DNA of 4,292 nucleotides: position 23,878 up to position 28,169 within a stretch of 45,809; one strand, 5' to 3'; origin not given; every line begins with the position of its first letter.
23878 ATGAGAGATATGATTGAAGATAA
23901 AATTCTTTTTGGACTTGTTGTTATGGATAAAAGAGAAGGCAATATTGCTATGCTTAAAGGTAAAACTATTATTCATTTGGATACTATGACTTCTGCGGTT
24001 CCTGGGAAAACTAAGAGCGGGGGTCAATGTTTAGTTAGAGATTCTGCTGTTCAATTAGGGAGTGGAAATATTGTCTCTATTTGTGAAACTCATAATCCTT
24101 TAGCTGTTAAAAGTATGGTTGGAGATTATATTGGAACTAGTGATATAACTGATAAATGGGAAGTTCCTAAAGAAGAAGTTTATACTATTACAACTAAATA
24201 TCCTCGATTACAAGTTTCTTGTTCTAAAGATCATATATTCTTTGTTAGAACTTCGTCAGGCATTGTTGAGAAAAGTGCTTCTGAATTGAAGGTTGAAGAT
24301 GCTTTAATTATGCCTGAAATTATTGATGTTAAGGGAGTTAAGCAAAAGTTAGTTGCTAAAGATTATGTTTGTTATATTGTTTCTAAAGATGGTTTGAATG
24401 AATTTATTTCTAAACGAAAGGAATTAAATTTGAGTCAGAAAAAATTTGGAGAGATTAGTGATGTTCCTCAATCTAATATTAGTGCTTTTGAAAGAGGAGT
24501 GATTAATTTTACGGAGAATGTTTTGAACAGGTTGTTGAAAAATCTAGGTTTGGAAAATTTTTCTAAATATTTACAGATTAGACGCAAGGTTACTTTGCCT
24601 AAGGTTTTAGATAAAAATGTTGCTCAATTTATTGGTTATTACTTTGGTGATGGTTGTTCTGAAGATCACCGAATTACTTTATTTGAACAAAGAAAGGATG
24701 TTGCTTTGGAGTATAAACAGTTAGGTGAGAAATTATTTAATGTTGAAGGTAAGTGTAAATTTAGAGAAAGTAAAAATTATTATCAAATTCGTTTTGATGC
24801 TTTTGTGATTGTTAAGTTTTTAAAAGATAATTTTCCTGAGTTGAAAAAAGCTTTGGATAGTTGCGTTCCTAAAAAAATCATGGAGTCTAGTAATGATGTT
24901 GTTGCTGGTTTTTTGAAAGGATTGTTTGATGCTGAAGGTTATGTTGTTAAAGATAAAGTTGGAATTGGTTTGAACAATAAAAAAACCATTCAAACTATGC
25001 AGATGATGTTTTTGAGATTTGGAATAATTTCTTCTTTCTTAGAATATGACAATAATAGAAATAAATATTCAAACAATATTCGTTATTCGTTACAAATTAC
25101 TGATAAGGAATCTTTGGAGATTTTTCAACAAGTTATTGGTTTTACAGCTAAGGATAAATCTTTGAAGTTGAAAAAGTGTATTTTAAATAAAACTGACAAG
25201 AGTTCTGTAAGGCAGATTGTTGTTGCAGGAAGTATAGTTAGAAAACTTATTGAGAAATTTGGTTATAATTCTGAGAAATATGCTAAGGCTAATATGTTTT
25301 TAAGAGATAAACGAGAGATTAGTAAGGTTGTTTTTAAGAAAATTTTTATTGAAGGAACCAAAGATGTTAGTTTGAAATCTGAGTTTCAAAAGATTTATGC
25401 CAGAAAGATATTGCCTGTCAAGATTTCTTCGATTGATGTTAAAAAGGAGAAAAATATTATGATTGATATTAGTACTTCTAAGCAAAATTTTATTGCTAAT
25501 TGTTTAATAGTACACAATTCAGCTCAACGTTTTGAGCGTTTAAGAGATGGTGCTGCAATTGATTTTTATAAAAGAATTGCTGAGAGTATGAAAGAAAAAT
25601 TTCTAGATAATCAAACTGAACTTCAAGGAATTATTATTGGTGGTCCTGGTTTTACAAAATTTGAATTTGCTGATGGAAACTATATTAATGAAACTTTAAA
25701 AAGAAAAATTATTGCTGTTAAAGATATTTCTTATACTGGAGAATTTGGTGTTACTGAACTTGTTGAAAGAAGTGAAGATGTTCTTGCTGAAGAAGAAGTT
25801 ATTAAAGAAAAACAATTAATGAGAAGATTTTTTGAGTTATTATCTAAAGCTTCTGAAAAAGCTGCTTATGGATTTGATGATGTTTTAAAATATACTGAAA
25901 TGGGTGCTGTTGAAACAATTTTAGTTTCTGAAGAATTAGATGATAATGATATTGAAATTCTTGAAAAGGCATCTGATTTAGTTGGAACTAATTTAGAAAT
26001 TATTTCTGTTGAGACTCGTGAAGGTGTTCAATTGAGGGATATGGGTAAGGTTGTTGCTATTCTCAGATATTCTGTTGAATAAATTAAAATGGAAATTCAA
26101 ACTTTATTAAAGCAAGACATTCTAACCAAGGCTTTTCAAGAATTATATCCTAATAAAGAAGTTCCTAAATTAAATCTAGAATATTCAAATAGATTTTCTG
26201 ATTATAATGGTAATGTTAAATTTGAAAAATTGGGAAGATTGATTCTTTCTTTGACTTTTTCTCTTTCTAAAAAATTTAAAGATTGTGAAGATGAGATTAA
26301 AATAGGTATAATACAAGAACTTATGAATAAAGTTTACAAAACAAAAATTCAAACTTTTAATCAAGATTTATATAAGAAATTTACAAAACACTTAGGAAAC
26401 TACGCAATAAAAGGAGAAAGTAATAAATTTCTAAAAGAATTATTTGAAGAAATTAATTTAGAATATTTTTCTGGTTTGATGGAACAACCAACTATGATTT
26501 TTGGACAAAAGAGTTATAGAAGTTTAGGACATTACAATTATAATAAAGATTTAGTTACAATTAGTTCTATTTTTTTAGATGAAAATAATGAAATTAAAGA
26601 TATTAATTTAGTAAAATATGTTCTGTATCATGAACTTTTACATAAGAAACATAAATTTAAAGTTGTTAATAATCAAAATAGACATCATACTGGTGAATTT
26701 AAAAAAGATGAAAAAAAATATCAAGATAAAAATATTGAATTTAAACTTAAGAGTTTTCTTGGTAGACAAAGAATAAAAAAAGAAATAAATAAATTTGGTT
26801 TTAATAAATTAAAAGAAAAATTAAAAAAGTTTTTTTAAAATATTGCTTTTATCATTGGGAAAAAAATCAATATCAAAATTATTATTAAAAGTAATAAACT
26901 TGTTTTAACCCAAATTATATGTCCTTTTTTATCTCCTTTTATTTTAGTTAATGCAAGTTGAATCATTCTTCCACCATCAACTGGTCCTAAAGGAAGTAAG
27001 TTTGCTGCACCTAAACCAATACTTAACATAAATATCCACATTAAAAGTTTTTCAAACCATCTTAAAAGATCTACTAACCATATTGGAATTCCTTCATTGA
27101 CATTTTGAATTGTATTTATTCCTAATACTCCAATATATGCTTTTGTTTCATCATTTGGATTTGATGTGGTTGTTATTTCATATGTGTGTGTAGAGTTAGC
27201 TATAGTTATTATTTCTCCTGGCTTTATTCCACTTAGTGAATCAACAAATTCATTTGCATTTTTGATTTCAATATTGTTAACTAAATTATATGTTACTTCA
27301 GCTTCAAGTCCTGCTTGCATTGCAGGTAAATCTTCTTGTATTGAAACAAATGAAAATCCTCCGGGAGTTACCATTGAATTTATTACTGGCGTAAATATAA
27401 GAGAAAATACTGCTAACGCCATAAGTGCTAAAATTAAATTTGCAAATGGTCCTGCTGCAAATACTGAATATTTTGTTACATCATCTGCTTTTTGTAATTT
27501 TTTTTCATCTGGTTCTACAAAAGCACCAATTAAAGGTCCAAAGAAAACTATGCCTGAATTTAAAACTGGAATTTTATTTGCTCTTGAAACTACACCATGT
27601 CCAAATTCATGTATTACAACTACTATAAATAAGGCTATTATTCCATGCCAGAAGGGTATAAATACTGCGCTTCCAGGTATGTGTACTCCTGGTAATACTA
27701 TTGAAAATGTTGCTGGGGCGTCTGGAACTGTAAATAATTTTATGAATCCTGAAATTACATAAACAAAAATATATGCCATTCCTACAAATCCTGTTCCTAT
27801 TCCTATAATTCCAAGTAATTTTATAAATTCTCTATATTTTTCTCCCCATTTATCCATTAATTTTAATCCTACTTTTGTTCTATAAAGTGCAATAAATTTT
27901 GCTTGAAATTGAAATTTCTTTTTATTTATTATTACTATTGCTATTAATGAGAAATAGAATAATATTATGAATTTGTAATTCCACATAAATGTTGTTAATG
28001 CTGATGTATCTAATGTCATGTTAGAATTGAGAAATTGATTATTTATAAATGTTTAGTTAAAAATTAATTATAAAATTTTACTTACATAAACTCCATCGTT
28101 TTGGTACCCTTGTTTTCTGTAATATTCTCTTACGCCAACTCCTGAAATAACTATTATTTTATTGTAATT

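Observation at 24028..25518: Intein inserted exactly behind the catalytic GGQ motif of release factor aRF1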

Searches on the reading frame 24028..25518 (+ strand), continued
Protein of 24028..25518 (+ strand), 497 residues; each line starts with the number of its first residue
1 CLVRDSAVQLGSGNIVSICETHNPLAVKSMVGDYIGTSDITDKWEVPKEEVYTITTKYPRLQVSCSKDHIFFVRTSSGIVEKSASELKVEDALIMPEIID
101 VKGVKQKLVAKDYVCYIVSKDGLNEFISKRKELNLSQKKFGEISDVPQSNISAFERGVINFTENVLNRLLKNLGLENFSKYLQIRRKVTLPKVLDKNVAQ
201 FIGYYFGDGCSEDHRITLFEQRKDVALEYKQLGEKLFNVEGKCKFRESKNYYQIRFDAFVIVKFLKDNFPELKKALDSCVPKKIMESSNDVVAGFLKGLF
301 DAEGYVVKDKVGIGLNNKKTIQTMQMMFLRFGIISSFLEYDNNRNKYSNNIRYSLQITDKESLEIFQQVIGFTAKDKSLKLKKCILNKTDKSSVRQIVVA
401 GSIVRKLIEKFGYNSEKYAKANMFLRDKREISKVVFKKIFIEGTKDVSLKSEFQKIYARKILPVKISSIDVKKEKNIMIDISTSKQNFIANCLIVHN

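Call 47: search_protein_families(library=pfam, proteins=[P0304, P0308, P0310, P0311, P0313, P0314, P0315, P0319, P0306], max_evalue=0.000001)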
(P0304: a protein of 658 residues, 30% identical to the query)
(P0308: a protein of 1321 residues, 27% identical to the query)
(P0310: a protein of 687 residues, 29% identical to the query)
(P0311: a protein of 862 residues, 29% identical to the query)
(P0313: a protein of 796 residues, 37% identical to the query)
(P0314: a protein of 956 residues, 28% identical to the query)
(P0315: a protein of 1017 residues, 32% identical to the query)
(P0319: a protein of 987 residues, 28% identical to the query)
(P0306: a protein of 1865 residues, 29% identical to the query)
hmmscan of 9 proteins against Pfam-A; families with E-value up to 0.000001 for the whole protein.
P0304 (658 aa): 3 families
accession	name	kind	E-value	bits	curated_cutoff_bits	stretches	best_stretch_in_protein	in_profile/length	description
PF14528.11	LAGLIDADG_3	-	6.8e-21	74.8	22.5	1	430-501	2-82/82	LAGLIDADG-like domain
PF14890.11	Intein_splicing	-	1.5e-20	74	35.8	1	181-632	46-155/155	Intein splicing domain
PF02272.25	DHHA1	-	6.4e-07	30.2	25.9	0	76-133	18-75/102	DHHA1 domain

P0308 (1321 aa): 5 families
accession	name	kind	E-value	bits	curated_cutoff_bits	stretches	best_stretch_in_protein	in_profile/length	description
PF08423.17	Rad51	-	1.2e-75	254.4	22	3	623-785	40-205/244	Rad51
PF14890.11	Intein_splicing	-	7.3e-42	143.2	35.8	2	833-1279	46-155/155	Intein splicing domain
PF14528.11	LAGLIDADG_3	-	2.6e-35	121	22.5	2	1071-1148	2-82/82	LAGLIDADG-like domain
PF14520.12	HHH_5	-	9e-13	48.9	27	1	8-62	3-57/57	Helix-hairpin-helix domain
PF00154.27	RecA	-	1.7e-08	34.7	27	0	640-780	77-209/262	recA bacterial DNA recombination protein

P0310 (687 aa): 4 families
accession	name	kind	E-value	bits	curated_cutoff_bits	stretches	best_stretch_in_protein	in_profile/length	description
PF21180.3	TOP6A-Spo11_Toprim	-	4.1e-48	164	24.1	1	517-674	8-169/170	Topoisomerase 6 subunit A/Spo11, Toprim domain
PF14890.11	Intein_splicing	-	6.6e-21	75.2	35.8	1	28-515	11-155/155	Intein splicing domain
PF14528.11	LAGLIDADG_3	-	1.9e-18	66.9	22.5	1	317-392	4-82/82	LAGLIDADG-like domain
PF01381.28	HTH_3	-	1e-08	35.5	23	1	146-193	4-51/55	Helix-turn-helix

P0311 (862 aa): 7 families
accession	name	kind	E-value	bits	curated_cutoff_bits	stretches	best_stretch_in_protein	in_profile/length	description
PF14528.11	LAGLIDADG_3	-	8.8e-31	106.4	22.5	2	588-670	3-82/82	LAGLIDADG-like domain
PF00383.29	dCMP_cyt_deam_1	-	2.2e-18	66.5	25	2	224-288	2-69/102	Cytidine and deoxycytidylate deaminase zinc-binding region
PF14890.11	Intein_splicing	-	1.3e-16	61.2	35.8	1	328-789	25-155/155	Intein splicing domain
PF03161.18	LAGLIDADG_2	-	1.8e-16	61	25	1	39-200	4-167/168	LAGLIDADG DNA endonuclease family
PF14437.12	MafB19-deam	-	3.8e-13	50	27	1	790-837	57-106/142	MafB19-like deaminase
PF13443.12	HTH_26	-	1.3e-09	38.6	22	1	424-476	1-55/63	Cro/C1-type HTH DNA-binding domain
PF01381.28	HTH_3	-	2.9e-08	34.1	23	1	425-475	1-52/55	Helix-turn-helix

P0313 (796 aa): 3 families
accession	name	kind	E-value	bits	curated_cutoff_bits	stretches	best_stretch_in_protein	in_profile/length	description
PF02350.25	Epimerase_2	-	3.7e-80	269.8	30.6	2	29-279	8-266/347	UDP-N-acetylglucosamine 2-epimerase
PF14528.11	LAGLIDADG_3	-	3.1e-16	59.8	22.5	1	569-648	2-82/82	LAGLIDADG-like domain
PF14890.11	Intein_splicing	-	8.9e-15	55.3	35.8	1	314-717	38-155/155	Intein splicing domain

P0314 (956 aa): 3 families
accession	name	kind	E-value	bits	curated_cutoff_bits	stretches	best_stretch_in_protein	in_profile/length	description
PF14528.11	LAGLIDADG_3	-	6.6e-22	78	22.5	1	449-526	2-82/82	LAGLIDADG-like domain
PF14890.11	Intein_splicing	-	1.1e-17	64.7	35.8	1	182-667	24-155/155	Intein splicing domain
PF01381.28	HTH_3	-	7.6e-09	35.9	23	0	280-331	1-53/55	Helix-turn-helix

P0315 (1017 aa): 5 families
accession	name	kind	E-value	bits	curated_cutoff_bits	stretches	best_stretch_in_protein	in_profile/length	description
PF14890.11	Intein_splicing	-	1.6e-36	125.9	35.8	1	79-488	1-155/155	Intein splicing domain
PF01380.27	SIS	-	7.5e-35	120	25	2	710-833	4-130/131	SIS domain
PF14528.11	LAGLIDADG_3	-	2.9e-26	92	22.5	1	287-367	2-82/82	LAGLIDADG-like domain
PF13537.11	GATase_7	-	2.5e-17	63.5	25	1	498-621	9-122/123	Glutamine amidotransferase domain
PF13522.11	GATase_6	-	1.3e-16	61.3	27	1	483-615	12-129/130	Glutamine amidotransferase domain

P0319 (987 aa): 4 families
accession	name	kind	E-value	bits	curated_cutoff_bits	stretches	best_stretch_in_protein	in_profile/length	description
PF21763.2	DHH_CID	-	1.7e-19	70.4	27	1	203-286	1-84/84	DHH-CID domain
PF14528.11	LAGLIDADG_3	-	5.8e-18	65.4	22.5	1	741-813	5-82/82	LAGLIDADG-like domain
PF14890.11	Intein_splicing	-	9.6e-18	64.9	35.8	1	462-953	11-155/155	Intein splicing domain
PF01368.27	DHH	-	2.4e-07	31.5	28.1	1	39-164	4-122/125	DHH family, N-terminal domain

P0306 (1865 aa): 4 families
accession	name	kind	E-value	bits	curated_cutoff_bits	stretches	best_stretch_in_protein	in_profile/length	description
PF14528.11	LAGLIDADG_3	-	1e-44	151.1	22.5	3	796-871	2-82/82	LAGLIDADG-like domain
PF14890.11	Intein_splicing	-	4e-39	134.3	35.8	3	1010-1430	6-155/155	Intein splicing domain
PF05204.19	Hom_end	-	1.1e-08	35.6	21.1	0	1209-1253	10-55/110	Homing endonuclease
PF05876.18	GpA_ATPase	-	2.3e-08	34.4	25.6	1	60-172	31-141/247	Phage terminase large subunit gpA, ATPase domain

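Call 48: predict_structure(alignment_id=A1)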
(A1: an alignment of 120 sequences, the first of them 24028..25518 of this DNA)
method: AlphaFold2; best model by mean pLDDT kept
length: 497 residues; sequences in the alignment: 120
mean_pLDDT: 95.0   pTM: 0.90
mean pLDDT of the five models: 95.0, 94.6, 94.2, 94.1, 94.0
residues with pLDDT >= 90: 442; 70-90: 54; 50-70: 1; < 50: 0
segments of 3 or more residues with pLDDT < 50: none
pLDDT, mean of each block of 10 residues (from residue 1): 96 97 96 92 97 97 97 96 98 97 95 88 97 97 95 93 91 92 89 98 97 94 98 96 96 94 94 85 98 99 96 95 98 96 78 95 98 98 96 95 97 92 96 97 97 97 98 96 97 96
secondary structure, 60 per line:
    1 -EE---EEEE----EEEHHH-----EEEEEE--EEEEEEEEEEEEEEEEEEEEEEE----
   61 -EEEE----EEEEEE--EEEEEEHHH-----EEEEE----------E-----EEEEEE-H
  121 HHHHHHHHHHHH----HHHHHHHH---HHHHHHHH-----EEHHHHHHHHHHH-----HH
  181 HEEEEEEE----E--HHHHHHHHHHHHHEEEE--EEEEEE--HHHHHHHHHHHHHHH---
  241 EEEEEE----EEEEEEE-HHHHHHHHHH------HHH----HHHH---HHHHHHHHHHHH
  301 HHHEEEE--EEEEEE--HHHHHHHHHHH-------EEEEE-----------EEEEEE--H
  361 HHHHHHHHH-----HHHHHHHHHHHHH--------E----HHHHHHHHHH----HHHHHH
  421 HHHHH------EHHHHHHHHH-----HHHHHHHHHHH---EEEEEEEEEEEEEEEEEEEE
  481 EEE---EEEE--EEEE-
elements in order: E7-10 E15-17 E26-31 E34-56 E62-65 E70-75 E78-83 E92-96 E113-118 H120-132 H137-144 H148-155 H163-173 E182-188 H196-208 E209-212 E215-220 H223-237 E241-246 E251-257 H259-268 H282-285 H289-303 E304-307 E310-315 H318-328 E336-340 E352-357 H360-369 H375-387 H401-410 H415-425 H433-441 H447-457 E461-483 E487-490 E493-496

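Call 51: fold_search(model_id=the predicted structure, library=pdb)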
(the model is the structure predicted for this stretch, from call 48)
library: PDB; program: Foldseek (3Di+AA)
matches with E <= 10: 675; with E <= 0.001: 62
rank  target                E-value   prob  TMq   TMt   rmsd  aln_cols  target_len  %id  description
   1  7qss                  1.1e-23  1.00  0.66  0.75   6.8       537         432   16  Crystal structure of homing endonuclease-associated TliVMA intein (C1A) (released 2022-03-30)
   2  7qsu                  1.3e-20  1.00  0.57  0.76   6.3       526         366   15  Crystal structure of homing endonuclease-associated TliVMA intein (C1A, d333-339) (released 2022-03-30)
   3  1dq3                  2.5e-20  1.00  0.60  0.65   5.4       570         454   18  CRYSTAL STRUCTURE OF AN ARCHAEAL INTEIN-ENCODED HOMING ENDONUCLEASE PI-PFUI (released 2000-07-05)
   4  2cw7                  7.7e-19  1.00  0.62  0.58  10.0       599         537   14  Crystal structure of intein homing endonuclease II (released 2006-04-18)
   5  7qst                  5.8e-16  1.00  0.54  0.72   5.3       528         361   13  Crystal structure of homing endonuclease-associated PhoVMA intein (C1A) (released 2022-03-30)
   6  1vde_B                9.0e-13  1.00  0.41  0.46  29.5       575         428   14  PI-SCEI, A HOMING ENDONUCLEASE WITH PROTEIN SPLICING ACTIVITY (released 1998-04-08)
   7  1ef0_A                5.2e-12  1.00  0.42  0.48  25.4       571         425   11  CRYSTAL STRUCTURE OF PI-SCEI MINIPRECURSOR (released 2000-06-07)
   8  1vde_A                5.7e-12  1.00  0.41  0.47  28.8       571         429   12  PI-SCEI, A HOMING ENDONUCLEASE WITH PROTEIN SPLICING ACTIVITY (released 1998-04-08)
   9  1jva_B                2.0e-11  1.00  0.40  0.45  29.0       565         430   14  CRYSTAL STRUCTURE OF THE VMA1-DERIVED ENDONUCLEASE BEARING THE N AND C EXTEIN PROPEPTIDES (released 2002-08-29)
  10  1lws_A                4.2e-11  1.00  0.39  0.45  25.1       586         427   13  Crystal structure of the intein homing endonuclease PI-SceI bound to its recognition sequence (released 2002-09-27)
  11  1um2_A                7.9e-11  1.00  0.40  0.46  29.9       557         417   13  Crystal Structure of the Vma1-Derived Endonuclease with the Ligated Extein Segment (released 2004-09-22)
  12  1lwt_A                1.2e-10  1.00  0.39  0.43  30.4       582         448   14  Crystal structure of the intein homing endonuclease PI-SceI bound to its substrate DNA (Ca2+ free) (released 2002-09-27)
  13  1jva_A                1.7e-10  1.00  0.41  0.47  28.3       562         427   12  CRYSTAL STRUCTURE OF THE VMA1-DERIVED ENDONUCLEASE BEARING THE N AND C EXTEIN PROPEPTIDES (released 2002-08-29)
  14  1um2_B                2.0e-10  1.00  0.41  0.47  27.7       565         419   12  Crystal Structure of the Vma1-Derived Endonuclease with the Ligated Extein Segment (released 2004-09-22)
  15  1ef0_B                3.1e-10  1.00  0.39  0.47  30.4       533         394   15  CRYSTAL STRUCTURE OF PI-SCEI MINIPRECURSOR (released 2000-06-07)
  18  3hyi                  2.5e-06  1.00  0.29  0.48  16.8       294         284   13  Crystal structure of full-length DUF199/WhiA from Thermatoga maritima (released 2009-09-01)
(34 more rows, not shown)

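Call 67: find_related_loci(query=A1, collection=viral_contigs, flank=5000)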
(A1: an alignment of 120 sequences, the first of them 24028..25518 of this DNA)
Query A1 (497 aa) in viral_contigs; peptide patterns used: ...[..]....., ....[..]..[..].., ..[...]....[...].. (x = any residue, [..] = any of these).
158 stretches matched a pattern; 3 encode a relative of the query (tblastn E <= 1e-3); 3 distinct loci.
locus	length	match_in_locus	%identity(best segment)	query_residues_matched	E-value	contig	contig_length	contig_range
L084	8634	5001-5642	27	183-397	8e-13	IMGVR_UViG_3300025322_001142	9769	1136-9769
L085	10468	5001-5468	23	194-332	1e-7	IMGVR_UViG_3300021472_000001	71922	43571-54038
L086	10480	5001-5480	23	185-335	1e-5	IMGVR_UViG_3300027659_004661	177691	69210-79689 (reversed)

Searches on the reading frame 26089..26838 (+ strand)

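Call 24: search_protein_families(library=pfam, proteins=[window:26089-26838:+], max_evalue=0.001)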
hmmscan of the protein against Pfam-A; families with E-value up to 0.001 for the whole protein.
window:26089-26838:+ (249 aa): 1 family
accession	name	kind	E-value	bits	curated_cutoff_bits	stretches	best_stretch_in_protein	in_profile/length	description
PF10263.15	SprT-like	-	2.6e-07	30.9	25.6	1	115-212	1-96/108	SprT-like family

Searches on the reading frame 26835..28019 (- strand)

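Call 24: search_protein_families(library=pfam, proteins=[window:26835-28019:-], max_evalue=0.001)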
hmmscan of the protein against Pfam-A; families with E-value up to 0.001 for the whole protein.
window:26835-28019:- (394 aa): 1 family
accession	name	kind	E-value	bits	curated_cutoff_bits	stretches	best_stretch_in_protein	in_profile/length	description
PF02163.28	Peptidase_M50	-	2.6e-29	102.6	27.2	1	126-380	2-220/221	Peptidase family M50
